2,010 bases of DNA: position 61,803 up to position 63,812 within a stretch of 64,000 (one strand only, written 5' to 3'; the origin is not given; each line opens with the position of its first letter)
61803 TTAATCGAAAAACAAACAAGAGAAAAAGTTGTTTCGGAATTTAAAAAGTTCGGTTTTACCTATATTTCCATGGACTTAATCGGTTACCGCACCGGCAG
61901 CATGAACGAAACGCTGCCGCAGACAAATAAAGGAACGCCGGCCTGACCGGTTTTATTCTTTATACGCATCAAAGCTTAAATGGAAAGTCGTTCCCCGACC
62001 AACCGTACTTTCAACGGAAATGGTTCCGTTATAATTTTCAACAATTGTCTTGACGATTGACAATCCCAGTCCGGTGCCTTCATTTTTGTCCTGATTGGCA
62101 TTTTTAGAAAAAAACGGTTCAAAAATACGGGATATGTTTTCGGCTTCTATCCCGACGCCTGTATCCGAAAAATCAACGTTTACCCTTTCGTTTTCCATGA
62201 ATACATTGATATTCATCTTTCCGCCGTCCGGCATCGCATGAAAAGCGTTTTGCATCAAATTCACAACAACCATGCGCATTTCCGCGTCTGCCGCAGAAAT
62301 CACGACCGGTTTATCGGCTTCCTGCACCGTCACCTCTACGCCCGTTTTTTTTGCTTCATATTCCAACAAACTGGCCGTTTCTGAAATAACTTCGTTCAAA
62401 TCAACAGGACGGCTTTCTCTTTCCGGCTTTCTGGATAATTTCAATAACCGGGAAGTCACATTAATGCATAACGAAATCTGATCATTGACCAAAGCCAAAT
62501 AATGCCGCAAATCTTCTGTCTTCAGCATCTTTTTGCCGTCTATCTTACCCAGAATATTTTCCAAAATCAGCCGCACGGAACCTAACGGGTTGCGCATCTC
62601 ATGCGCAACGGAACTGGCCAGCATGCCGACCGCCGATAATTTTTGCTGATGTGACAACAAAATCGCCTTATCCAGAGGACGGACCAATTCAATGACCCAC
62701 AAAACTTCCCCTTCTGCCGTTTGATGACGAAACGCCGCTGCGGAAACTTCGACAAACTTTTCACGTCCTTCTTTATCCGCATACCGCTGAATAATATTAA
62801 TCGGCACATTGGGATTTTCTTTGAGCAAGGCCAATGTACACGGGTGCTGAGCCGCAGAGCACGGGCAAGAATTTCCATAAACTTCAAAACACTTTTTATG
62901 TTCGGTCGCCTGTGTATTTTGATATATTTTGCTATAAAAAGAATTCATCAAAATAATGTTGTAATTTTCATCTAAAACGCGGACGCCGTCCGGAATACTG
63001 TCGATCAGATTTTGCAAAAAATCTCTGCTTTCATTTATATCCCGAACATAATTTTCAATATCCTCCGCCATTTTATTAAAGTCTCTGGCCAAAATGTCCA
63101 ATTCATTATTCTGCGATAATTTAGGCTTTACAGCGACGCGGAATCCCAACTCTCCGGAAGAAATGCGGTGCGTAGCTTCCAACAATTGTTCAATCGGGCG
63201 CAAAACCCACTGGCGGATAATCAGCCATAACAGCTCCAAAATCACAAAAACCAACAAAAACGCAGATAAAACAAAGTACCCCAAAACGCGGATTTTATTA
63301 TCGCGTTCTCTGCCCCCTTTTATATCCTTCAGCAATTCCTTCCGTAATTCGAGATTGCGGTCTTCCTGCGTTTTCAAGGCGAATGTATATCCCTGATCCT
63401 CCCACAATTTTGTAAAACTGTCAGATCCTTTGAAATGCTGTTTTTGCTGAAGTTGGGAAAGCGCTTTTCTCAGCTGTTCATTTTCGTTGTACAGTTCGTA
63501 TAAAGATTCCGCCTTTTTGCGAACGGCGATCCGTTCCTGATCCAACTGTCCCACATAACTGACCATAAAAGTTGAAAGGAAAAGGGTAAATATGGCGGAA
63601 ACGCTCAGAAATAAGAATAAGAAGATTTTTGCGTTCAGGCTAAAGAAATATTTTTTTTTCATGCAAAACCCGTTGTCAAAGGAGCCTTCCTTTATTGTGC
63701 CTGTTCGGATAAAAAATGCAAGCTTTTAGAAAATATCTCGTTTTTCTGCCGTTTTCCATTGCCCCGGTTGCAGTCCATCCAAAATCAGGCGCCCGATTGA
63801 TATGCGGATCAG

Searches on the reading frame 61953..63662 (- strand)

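Call 62: search_protein_families(library=pfam, proteins=[window:61953-63662:-], max_evalue=0.00001)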
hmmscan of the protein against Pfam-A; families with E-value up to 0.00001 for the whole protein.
window:61953-63662:- (569 aa): 3 families
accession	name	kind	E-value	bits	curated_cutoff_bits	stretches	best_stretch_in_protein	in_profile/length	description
PF02518.31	HATPase_c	-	1.2e-25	90.6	26.4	1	461-566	5-109/111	Histidine kinase-, DNA gyrase B-, and HSP90-like ATPase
PF00672.30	HAMP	-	1.4e-09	38.5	25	1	149-203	2-52/53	HAMP domain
PF00512.31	HisKA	-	4e-08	33.6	26.9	1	347-412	4-63/66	His Kinase A (phospho-acceptor) domain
